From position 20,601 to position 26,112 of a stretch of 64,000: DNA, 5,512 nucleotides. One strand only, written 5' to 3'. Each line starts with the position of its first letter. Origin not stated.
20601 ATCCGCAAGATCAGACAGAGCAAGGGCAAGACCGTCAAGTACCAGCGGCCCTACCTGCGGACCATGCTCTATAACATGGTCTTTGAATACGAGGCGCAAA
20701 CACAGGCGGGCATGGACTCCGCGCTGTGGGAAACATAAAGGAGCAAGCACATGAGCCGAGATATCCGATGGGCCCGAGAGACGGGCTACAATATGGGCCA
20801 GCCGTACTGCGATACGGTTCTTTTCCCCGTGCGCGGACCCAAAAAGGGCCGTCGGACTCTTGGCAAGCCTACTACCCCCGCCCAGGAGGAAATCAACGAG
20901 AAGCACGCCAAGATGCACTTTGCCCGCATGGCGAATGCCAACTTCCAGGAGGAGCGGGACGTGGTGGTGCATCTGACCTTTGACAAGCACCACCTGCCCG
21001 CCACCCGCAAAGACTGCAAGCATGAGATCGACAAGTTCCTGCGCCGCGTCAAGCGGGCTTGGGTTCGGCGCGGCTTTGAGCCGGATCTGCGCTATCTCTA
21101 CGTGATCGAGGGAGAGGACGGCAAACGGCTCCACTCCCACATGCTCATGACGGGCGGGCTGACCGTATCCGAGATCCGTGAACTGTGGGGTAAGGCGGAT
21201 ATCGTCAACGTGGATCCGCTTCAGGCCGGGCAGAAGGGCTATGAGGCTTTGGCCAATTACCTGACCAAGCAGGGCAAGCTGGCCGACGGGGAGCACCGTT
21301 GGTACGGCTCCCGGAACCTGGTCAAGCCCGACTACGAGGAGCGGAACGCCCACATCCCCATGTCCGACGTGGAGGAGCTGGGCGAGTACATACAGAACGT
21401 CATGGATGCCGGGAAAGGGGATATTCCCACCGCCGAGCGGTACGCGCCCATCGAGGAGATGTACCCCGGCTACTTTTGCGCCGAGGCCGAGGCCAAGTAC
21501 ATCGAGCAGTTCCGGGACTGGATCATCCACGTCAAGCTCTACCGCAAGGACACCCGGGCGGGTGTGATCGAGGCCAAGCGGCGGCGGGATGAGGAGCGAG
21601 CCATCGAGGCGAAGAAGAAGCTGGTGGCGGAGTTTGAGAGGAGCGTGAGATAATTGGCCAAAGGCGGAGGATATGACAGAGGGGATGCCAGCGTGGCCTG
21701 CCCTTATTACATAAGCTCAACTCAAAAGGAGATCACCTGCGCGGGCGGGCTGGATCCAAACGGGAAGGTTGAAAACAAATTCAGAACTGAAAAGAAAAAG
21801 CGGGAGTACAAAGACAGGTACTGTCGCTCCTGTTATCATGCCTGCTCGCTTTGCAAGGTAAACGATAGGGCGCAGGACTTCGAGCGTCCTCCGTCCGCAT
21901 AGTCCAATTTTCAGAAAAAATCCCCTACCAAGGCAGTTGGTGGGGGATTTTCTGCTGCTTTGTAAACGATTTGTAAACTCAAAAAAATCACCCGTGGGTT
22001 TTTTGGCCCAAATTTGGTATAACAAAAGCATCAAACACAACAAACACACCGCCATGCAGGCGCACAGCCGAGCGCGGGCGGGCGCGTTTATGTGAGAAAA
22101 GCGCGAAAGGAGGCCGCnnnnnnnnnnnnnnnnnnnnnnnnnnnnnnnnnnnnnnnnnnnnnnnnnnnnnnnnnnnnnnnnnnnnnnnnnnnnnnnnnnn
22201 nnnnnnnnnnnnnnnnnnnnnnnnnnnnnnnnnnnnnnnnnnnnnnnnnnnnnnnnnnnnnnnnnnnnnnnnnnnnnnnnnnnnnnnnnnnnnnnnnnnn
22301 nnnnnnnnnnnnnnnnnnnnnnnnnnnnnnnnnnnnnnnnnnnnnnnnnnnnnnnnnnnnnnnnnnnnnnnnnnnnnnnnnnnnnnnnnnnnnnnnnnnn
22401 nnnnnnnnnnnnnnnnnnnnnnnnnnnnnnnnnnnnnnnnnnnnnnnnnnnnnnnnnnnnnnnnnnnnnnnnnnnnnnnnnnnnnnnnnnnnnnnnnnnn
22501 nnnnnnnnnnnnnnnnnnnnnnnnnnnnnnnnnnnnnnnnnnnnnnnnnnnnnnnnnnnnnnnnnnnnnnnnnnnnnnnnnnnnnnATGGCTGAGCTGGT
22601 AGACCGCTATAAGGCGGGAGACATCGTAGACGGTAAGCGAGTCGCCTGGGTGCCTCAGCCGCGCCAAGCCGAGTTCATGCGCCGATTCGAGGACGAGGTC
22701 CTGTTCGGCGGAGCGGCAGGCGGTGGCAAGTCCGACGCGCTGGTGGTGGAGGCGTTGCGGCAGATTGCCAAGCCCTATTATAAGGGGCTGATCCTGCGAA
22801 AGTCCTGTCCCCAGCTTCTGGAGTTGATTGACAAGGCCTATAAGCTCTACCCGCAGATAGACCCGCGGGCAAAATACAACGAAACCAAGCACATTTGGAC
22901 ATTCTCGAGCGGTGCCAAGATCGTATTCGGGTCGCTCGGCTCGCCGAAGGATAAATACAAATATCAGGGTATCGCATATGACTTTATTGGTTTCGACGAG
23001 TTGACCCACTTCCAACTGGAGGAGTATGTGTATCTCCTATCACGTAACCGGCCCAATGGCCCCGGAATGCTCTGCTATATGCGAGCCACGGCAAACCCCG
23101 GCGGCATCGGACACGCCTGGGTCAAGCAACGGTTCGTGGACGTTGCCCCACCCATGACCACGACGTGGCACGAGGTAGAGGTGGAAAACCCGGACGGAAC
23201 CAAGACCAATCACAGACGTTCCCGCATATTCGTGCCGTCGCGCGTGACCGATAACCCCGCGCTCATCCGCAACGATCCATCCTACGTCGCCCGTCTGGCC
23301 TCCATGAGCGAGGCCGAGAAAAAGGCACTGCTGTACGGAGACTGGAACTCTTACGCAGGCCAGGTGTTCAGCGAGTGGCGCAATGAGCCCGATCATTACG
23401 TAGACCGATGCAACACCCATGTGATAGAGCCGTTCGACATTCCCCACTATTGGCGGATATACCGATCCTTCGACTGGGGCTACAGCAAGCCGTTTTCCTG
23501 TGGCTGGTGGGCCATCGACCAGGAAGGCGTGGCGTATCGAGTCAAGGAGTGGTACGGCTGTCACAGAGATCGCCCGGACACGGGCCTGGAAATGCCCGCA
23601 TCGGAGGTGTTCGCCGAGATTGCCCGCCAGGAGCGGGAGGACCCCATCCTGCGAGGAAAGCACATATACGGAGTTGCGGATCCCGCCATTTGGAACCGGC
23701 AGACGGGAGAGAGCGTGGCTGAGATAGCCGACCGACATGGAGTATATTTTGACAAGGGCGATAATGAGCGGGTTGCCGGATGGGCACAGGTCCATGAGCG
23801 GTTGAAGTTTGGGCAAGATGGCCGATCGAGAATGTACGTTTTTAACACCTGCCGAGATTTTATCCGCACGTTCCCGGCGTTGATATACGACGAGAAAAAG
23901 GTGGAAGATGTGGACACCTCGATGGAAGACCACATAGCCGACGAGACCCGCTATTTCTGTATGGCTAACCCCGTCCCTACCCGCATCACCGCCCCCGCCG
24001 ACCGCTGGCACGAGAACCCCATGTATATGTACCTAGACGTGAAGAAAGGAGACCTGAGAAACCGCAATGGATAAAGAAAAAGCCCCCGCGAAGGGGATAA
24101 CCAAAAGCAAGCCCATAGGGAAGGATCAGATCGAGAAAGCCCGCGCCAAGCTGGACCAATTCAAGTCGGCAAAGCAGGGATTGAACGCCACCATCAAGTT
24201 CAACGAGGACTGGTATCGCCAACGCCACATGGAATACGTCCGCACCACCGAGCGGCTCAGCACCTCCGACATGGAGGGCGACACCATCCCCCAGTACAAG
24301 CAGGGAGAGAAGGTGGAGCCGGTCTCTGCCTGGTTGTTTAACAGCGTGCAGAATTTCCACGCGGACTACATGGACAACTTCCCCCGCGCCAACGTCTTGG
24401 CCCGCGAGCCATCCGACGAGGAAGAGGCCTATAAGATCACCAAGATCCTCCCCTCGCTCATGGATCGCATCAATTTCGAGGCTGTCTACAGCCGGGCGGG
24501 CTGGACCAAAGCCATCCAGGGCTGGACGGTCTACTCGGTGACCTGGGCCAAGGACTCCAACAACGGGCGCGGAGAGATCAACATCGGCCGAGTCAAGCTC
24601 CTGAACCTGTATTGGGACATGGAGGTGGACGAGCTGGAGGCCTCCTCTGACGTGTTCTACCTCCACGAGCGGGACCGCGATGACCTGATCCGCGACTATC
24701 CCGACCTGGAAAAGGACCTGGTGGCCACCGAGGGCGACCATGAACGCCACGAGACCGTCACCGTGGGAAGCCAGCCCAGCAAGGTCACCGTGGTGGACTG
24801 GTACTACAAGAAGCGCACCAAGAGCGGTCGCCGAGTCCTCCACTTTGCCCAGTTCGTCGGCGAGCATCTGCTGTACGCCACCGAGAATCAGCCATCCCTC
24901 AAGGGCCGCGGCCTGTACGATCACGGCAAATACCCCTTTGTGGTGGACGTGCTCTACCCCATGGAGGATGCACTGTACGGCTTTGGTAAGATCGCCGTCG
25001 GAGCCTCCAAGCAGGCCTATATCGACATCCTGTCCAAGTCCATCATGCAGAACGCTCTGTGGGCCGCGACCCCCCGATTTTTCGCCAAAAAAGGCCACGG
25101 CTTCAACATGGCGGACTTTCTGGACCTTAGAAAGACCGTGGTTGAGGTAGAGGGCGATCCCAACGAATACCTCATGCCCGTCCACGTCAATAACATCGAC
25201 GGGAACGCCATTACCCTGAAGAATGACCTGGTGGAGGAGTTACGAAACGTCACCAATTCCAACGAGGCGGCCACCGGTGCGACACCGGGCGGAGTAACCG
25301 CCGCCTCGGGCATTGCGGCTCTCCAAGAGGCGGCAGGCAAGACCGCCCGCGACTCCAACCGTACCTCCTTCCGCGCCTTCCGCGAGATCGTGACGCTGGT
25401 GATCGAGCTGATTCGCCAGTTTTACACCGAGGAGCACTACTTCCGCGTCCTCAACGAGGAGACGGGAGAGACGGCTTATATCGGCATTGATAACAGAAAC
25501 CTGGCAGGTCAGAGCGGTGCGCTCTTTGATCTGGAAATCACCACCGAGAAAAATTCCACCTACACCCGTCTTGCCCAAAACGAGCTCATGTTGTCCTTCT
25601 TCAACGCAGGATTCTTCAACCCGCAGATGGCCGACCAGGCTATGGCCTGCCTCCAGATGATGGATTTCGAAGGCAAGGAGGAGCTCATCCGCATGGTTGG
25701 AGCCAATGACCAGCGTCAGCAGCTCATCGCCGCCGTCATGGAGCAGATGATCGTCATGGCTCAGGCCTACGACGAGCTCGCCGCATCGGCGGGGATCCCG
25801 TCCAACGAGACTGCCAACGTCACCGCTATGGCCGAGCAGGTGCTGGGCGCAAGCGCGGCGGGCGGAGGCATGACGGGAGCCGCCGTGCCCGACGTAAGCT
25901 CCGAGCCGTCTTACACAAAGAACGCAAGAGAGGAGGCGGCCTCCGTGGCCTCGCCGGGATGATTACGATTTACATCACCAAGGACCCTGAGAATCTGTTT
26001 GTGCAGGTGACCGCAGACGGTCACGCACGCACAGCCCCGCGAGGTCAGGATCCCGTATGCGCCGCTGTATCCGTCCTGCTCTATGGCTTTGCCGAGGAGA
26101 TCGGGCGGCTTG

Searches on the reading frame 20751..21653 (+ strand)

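Call 77: search_protein_families(library=phrogs, proteins=[window:20751-21653:+], max_evalue=0.00001)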
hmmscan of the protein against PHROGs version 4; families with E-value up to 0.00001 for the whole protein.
window:20751-21653:+ (300 aa): 2 families
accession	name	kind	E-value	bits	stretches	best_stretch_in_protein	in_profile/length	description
phrog_3584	-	DNA, RNA and nucleotide metabolism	2.1e-54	185.7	1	13-271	10-254/265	replication initiation protein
phrog_3419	-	DNA, RNA and nucleotide metabolism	4.7e-09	37.2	1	37-220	71-256/289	rolling circle DNA replication initiation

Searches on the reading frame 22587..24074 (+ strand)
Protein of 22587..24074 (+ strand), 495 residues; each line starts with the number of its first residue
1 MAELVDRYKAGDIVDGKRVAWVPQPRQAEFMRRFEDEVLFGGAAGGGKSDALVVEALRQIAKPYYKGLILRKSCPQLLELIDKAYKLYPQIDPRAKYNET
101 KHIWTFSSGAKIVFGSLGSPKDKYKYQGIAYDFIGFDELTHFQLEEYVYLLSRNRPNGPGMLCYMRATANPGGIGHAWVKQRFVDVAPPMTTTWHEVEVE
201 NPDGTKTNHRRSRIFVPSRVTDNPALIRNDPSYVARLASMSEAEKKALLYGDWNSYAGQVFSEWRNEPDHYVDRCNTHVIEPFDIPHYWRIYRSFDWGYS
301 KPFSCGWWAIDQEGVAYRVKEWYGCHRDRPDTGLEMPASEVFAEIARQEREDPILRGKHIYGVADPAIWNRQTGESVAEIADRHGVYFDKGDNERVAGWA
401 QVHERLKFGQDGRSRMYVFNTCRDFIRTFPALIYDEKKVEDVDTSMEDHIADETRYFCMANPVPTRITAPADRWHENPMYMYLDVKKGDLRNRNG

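Call 77: search_protein_families(library=phrogs, proteins=[window:22587-24074:+], max_evalue=0.00001)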
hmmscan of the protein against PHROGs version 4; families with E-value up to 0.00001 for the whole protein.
window:22587-24074:+ (495 aa): 5 families
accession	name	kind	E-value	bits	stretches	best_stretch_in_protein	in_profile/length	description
phrog_979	-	head and packaging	5.4e-61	208.1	1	15-270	146-426/642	terminase large subunit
phrog_2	-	head and packaging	1.8e-37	130.6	1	17-465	261-596/807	terminase large subunit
phrog_9526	-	head and packaging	2.9e-25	90.3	1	35-158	26-153/280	terminase large subunit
phrog_10250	-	head and packaging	3.4e-09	37.8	1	249-458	14-212/228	terminase large subunit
phrog_5653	-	head and packaging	4e-09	37.5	1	276-463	17-182/199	terminase large subunit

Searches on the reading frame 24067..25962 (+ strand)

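Call 77: search_protein_families(library=phrogs, proteins=[window:24067-25962:+], max_evalue=0.00001)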
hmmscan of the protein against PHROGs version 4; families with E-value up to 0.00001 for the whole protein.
window:24067-25962:+ (631 aa): 2 families
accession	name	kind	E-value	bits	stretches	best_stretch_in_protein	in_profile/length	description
phrog_156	-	head and packaging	2.2e-60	205.9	1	77-590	48-621/681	portal protein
phrog_1216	-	head and packaging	9.1e-15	55.2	1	235-537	294-586/714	portal protein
